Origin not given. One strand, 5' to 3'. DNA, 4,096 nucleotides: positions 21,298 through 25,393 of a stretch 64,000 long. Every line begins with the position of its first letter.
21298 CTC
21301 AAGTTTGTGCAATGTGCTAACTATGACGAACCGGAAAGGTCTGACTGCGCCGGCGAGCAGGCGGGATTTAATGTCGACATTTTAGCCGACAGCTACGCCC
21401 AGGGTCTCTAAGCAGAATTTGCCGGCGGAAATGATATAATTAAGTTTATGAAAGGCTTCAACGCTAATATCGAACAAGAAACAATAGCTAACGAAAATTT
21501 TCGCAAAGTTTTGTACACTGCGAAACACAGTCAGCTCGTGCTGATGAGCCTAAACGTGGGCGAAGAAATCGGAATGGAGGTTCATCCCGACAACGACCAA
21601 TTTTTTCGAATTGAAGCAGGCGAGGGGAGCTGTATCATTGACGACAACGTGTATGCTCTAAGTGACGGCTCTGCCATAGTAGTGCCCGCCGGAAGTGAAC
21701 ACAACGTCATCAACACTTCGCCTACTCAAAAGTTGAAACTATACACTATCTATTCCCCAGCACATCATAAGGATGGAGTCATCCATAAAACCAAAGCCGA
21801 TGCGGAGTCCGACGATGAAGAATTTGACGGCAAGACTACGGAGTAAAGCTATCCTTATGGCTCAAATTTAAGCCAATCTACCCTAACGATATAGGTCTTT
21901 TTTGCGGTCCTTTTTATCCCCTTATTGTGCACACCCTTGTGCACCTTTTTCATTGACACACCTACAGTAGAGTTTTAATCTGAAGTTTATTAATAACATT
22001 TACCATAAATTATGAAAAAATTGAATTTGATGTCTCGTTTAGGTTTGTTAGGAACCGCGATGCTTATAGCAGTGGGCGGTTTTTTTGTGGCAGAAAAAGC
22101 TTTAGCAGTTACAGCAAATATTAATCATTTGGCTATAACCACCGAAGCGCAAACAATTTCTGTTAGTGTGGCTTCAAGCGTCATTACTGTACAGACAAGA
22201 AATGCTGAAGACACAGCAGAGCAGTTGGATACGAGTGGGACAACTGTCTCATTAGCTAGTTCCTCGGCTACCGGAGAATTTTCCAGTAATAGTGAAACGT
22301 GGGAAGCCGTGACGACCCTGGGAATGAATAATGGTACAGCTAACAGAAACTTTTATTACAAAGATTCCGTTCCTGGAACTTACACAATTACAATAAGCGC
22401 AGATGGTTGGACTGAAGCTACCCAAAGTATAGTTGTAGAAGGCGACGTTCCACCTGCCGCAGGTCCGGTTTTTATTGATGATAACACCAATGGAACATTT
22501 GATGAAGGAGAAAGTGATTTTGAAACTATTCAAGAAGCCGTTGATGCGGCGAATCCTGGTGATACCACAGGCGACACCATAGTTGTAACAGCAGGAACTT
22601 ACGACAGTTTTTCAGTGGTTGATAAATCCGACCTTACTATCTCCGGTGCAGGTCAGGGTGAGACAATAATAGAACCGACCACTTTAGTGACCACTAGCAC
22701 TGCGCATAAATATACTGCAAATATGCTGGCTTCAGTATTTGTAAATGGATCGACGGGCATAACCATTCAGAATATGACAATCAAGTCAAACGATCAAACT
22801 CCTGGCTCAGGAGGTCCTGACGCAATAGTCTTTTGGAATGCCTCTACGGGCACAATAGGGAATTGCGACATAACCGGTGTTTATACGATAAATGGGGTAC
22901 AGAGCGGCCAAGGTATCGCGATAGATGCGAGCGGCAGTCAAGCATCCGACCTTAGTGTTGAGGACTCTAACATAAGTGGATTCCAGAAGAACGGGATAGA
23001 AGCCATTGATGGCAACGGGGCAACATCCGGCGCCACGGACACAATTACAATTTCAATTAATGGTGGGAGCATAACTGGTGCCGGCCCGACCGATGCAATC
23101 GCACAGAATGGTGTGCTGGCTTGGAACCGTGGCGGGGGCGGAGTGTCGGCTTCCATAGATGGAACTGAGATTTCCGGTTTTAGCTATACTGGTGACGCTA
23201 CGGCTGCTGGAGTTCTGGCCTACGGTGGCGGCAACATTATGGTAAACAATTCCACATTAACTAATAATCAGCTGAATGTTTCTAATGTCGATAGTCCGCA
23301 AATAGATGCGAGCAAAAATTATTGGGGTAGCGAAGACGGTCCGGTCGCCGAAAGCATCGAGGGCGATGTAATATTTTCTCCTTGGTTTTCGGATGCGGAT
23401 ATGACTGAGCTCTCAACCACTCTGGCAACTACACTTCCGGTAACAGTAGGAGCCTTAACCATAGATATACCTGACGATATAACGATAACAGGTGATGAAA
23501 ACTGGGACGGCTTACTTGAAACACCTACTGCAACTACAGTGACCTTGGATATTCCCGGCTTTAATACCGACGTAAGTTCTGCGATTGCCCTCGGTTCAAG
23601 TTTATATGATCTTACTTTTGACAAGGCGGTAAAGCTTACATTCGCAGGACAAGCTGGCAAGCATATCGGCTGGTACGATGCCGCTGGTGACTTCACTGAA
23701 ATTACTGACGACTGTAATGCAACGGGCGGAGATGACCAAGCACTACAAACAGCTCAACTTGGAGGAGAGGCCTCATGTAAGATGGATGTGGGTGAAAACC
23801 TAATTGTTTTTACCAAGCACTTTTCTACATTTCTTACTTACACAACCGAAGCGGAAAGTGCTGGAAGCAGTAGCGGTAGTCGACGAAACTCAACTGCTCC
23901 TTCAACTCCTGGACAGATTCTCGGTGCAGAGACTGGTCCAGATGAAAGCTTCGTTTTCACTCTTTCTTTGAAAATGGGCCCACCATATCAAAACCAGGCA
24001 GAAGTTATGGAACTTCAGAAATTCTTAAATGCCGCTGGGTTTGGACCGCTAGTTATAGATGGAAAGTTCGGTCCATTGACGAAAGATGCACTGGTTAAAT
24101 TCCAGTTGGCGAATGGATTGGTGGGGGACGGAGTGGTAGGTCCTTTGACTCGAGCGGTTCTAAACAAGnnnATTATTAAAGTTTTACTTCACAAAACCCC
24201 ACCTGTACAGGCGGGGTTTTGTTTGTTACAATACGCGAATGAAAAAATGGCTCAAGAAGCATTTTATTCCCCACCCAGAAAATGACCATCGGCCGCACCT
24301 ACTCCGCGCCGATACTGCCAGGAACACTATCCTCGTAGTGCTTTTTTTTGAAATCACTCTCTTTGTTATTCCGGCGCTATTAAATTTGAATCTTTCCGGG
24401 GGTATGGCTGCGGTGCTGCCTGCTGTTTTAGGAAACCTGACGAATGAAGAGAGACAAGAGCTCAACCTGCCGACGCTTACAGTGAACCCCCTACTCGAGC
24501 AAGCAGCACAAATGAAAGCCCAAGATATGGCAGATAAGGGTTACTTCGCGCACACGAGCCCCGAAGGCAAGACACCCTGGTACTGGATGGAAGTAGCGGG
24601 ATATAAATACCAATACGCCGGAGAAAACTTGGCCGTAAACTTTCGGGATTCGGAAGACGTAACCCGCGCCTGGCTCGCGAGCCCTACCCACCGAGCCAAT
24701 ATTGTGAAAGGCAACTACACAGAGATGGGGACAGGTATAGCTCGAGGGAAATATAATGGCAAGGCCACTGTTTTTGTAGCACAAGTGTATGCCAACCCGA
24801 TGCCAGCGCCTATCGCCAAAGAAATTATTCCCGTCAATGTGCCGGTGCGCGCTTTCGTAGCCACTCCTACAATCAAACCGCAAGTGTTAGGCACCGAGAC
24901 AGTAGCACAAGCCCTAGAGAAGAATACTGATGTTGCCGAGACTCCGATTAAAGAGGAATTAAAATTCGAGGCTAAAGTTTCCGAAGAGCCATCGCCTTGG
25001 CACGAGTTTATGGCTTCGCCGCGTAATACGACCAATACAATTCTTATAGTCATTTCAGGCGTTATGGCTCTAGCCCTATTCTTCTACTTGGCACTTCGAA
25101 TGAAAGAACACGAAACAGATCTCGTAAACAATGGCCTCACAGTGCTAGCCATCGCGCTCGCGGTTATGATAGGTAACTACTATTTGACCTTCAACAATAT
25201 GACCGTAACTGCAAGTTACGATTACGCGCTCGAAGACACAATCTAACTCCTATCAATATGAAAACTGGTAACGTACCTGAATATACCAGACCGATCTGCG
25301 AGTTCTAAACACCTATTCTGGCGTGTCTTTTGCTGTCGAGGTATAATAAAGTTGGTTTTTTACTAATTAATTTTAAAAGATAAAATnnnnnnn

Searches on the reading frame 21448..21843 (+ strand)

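Call 52: search_protein_families(library=pfam, proteins=[window:21448-21843:+], max_evalue=0.001)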
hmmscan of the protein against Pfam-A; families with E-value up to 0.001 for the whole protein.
window:21448-21843:+ (132 aa): 1 family
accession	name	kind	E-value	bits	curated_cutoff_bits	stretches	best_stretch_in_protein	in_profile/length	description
PF07883.17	Cupin_2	-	2.8e-15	56.2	27.2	1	32-102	2-70/70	Cupin domain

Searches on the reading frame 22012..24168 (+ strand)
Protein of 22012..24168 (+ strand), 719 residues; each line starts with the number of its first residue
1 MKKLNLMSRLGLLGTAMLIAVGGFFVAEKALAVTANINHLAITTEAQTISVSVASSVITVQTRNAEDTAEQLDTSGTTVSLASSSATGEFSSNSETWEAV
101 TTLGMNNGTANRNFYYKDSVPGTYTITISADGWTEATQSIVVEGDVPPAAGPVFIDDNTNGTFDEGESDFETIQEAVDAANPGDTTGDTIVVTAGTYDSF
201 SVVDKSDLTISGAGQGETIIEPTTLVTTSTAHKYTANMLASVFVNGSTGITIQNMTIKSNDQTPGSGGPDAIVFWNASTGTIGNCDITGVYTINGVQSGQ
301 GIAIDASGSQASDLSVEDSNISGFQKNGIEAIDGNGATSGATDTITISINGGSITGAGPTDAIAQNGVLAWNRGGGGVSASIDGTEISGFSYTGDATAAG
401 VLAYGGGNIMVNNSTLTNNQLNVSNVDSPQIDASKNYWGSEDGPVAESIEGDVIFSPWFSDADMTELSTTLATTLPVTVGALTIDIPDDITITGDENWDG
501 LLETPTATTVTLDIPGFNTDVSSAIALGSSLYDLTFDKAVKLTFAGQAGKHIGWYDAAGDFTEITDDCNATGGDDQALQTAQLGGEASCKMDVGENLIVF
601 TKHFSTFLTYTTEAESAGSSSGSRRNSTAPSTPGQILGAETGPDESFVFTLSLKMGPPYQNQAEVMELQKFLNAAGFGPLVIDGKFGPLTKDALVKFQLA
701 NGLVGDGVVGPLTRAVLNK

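Call 8: search_protein_families(library=ncbifam, proteins=[window:22012-24168:+], max_evalue=1)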
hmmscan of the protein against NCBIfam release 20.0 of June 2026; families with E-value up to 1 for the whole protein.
window:22012-24168:+ (719 aa): 2 families
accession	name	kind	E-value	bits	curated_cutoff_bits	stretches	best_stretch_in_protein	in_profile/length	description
TIGR02869.1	spore_SleB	equivalog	5.3e-08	33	236.5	1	663-717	14-68/201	spore cortex-lytic enzyme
TIGR03979.1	His_Ser_Rich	equivalog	0.0013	18.7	121.65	1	615-711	97-180/190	His-Xaa-Ser repeat protein HxsA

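Call 52: search_protein_families(library=pfam, proteins=[window:22012-24168:+], max_evalue=0.001)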
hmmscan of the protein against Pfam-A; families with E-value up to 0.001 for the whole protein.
window:22012-24168:+ (719 aa): 2 families
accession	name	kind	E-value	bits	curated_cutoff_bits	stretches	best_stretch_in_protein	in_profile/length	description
PF01471.23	PG_binding_1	-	3.3e-15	56.4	23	1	662-717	2-57/57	Putative peptidoglycan binding domain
PF01095.25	Pectinesterase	-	3.8e-06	26.3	27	1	165-288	7-125/298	Pectinesterase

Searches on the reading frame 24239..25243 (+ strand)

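Call 8: search_protein_families(library=ncbifam, proteins=[window:24239-25243:+], max_evalue=1)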
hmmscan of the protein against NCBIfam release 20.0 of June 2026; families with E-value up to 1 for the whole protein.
window:24239-25243:+ (335 aa): 2 families
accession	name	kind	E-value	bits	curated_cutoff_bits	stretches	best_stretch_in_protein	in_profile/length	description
TIGR02909.1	spore_YkwD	subfamily_domain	1.2e-30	106.1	171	1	66-176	10-120/127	uncharacterized protein, YkwD family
NF052539.1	DivAsocLipDalA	equivalog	3.9e-12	46.3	200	1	68-170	55-157/169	divisome-associated lipoprotein DalA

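Call 52: search_protein_families(library=pfam, proteins=[window:24239-25243:+], max_evalue=0.001)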
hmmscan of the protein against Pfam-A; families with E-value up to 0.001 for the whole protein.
window:24239-25243:+ (335 aa): 1 family
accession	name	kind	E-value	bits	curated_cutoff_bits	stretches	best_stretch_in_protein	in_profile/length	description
PF00188.32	CAP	-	2.5e-21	77.1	21.1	1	66-183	2-116/117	Cysteine-rich secretory protein family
